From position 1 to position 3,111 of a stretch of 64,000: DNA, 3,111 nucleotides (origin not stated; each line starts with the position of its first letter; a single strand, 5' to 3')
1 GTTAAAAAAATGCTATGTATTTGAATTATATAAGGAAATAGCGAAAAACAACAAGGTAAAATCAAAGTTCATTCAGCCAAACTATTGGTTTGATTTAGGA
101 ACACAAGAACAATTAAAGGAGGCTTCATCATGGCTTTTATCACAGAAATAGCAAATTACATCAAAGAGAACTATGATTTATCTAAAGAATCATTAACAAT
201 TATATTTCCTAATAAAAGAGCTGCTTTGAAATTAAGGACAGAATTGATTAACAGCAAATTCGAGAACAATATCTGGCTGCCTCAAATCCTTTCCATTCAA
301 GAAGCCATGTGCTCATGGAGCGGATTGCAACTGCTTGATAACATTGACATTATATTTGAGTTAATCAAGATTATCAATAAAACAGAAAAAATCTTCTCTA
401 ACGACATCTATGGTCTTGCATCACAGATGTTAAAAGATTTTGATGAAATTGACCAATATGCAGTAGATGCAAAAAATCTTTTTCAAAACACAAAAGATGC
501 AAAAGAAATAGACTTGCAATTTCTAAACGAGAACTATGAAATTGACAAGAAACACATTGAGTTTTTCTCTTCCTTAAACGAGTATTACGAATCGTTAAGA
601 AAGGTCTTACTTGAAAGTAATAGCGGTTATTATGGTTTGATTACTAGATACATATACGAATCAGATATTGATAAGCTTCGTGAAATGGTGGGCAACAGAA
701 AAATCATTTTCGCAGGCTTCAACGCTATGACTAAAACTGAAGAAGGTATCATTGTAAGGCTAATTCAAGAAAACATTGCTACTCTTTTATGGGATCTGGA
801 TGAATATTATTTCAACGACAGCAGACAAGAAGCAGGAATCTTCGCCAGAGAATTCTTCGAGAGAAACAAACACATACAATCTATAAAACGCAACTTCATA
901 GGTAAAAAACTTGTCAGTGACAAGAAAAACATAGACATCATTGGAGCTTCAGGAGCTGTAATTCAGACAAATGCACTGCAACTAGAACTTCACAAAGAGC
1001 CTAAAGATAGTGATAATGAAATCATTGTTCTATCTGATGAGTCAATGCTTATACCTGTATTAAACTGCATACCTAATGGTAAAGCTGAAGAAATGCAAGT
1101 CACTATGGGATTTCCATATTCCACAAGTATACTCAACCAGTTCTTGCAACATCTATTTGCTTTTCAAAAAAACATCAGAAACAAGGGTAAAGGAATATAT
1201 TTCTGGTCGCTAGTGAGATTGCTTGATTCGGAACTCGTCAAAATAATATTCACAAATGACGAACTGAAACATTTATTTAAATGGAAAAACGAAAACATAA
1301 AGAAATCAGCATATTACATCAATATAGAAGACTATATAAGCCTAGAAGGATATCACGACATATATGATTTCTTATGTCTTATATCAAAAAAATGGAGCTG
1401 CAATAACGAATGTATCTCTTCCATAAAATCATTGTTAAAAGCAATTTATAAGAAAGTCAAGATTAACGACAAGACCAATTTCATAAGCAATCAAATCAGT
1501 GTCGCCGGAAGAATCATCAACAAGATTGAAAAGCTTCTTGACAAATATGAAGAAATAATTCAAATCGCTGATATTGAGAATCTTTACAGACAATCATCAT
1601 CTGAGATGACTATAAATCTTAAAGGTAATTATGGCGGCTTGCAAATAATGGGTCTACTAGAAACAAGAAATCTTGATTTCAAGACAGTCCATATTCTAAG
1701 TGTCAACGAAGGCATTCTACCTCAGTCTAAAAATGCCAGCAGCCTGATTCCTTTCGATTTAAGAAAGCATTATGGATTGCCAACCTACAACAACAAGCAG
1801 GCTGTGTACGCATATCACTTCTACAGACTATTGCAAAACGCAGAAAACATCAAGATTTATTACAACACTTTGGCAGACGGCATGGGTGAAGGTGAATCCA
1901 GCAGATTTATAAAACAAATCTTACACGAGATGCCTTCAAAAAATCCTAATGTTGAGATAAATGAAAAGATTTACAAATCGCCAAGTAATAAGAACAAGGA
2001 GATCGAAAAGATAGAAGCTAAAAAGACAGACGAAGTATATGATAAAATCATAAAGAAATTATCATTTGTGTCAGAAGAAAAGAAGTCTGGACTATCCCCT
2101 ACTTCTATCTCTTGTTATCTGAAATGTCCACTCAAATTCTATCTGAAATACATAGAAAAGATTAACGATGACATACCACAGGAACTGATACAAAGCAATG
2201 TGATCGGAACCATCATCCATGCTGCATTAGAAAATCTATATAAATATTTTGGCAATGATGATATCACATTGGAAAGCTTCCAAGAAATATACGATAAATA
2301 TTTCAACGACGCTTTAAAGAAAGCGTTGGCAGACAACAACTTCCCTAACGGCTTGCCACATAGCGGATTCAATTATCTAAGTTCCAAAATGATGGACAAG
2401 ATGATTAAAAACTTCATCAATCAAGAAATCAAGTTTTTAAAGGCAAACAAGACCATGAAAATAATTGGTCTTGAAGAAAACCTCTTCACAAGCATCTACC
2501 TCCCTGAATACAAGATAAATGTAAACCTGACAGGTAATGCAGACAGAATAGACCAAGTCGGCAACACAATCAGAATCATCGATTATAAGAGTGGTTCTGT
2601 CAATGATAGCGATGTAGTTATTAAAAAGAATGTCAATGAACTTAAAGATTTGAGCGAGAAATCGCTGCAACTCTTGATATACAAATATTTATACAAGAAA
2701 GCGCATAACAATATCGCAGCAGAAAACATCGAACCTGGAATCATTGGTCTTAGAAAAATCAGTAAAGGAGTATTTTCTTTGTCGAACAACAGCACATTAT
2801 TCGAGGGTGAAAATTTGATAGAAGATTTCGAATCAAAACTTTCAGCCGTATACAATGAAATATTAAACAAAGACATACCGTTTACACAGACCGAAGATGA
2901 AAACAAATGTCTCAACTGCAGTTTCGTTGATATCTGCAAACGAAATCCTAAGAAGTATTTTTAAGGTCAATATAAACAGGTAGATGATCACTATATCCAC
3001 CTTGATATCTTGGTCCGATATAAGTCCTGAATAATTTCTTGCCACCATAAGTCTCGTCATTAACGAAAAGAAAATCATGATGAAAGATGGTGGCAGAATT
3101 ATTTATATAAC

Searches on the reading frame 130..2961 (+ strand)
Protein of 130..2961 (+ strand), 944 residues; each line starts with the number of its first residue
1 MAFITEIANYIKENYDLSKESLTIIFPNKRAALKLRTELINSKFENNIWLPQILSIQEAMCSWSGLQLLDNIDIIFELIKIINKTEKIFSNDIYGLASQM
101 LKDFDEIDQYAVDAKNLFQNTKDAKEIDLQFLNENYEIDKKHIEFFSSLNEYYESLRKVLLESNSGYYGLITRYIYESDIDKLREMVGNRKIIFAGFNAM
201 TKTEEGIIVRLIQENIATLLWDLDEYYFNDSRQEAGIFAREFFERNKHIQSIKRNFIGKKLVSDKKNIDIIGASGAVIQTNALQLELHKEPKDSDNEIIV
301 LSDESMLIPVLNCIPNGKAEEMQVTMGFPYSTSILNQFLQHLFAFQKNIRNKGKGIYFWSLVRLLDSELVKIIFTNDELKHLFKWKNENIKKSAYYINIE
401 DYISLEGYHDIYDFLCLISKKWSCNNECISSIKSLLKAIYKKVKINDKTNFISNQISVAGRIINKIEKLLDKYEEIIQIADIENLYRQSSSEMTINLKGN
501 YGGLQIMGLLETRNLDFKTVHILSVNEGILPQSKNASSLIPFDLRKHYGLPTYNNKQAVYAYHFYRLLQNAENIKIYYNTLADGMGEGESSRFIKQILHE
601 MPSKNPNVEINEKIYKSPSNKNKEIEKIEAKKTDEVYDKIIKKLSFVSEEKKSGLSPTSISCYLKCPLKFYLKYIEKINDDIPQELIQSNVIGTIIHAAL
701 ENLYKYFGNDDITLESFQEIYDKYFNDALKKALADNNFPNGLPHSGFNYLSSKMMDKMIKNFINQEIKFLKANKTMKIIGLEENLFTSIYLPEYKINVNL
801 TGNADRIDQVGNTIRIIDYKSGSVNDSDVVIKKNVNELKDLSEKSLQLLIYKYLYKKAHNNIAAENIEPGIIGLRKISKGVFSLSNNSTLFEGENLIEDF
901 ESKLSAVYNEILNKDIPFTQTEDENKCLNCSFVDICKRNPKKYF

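Call 94: search_protein_families(library=padloc, alignment_id=A8, max_evalue=0.00001)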
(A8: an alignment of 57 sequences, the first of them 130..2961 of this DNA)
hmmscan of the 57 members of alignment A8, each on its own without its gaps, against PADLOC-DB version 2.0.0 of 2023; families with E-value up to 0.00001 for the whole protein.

A. member 1, window:130-2961:+ (944 aa): 2 families
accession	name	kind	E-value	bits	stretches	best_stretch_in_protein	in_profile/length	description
PDLC01250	Cas4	-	5.3e-07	28.1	1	797-937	59-168/168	"CAS-I,CAS-II,CAS-III,CAS-IV,CAS-V,CAS-VI; acquisition_associated"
PDLC01447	Cas4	-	6.6e-06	24.7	0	655-938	5-159/161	"CAS-I,CAS-II,CAS-III,CAS-IV,CAS-V,CAS-VI; acquisition_associated"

B. families by the number of members that match (of 57 scanned): 97 families (the first 25 are shown)
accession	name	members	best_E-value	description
PDLC03726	oMTase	1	9.3e-74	orphan methyltransferase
PDLC00629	ZorD1|ZorD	1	9.9e-42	"SWI2/SNF2 helicase, Mrr-like nuclease"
PDLC00633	ZorD1|ZorD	1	2.3e-41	"SWI2/SNF2 helicase, Mrr-like nuclease"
PDLC03378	MTase_II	1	2.5e-40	Type II methyltransferase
PDLC00631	ZorD1|ZorD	1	2.5e-40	"SWI2/SNF2 helicase, Mrr-like nuclease"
PDLC03234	MTase_II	1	6.4e-39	Type II methyltransferase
PDLC02845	DpdE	1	4.2e-36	DpdE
PDLC03244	MTase_II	1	6.3e-36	Type II methyltransferase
PDLC00634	ZorD1|ZorD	1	4.6e-34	"SWI2/SNF2 helicase, Mrr-like nuclease"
PDLC02842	DpdE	1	2e-33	DpdE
PDLC02850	DpdE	1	1.4e-32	DpdE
PDLC00033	DruM2|DruM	1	4.7e-32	DNA cytosine methylase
PDLC00632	ZorD1|ZorD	1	7.2e-32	"SWI2/SNF2 helicase, Mrr-like nuclease"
PDLC00026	DruM2|DruM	1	2.3e-31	DNA cytosine methylase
PDLC02627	DrmD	1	1.1e-30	DrmD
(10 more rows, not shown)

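Call 95: search_protein_families(library=pfam, alignment_id=A8, max_evalue=0.00001)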
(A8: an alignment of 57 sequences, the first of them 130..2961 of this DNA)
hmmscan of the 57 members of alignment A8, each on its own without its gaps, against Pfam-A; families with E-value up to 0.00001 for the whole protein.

A. member 1, window:130-2961:+ (944 aa): 1 family
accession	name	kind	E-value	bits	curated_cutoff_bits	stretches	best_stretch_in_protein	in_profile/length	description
PF12705.13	PDDEXK_1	-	7.4e-35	121.5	22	1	655-937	2-247/247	PD-(D/E)XK nuclease superfamily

B. families by the number of members that match (of 57 scanned): 32 families (the first 25 are shown)
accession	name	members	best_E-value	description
PF19580.5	Exo_endo_phos_3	1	6.5e-84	Endonuclease/Exonuclease/phosphatase family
PF12631.12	MnmE_helical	1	1.9e-49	MnmE helical domain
PF10396.14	TrmE_N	1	1.4e-38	GTP-binding protein TrmE N-terminus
PF16510.12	P22_portal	1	4.2e-36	Phage P22-like portal protein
PF12705.13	PDDEXK_1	1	7.4e-35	PD-(D/E)XK nuclease superfamily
PF05869.16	Dam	1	2.1e-34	DNA N-6-adenine-methyltransferase (Dam)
PF17236.8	SU10_MCP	1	1e-31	SU10 major capsid protein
PF00145.23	DNA_methylase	1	2.7e-31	C-5 cytosine-specific DNA methylase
PF00176.29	SNF2-rel_dom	1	3e-30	SNF2-related domain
PF01926.29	MMR_HSR1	1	2.4e-27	50S ribosome-binding GTPase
PF01520.23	Amidase_3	1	5.5e-27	N-acetylmuramoyl-L-alanine amidase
PF14297.12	Lin1244_N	1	2.6e-25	Lin1244/Lin1753-like, N-terminal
PF02086.21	MethyltransfD12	1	3.5e-25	D12 class N6 adenine-specific DNA methyltransferase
PF20647.2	DUF6808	1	5.5e-24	Domain of unknown function (DUF6808)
PF13102.12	Phage_int_SAM_5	1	3.7e-22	Phage integrase SAM-like domain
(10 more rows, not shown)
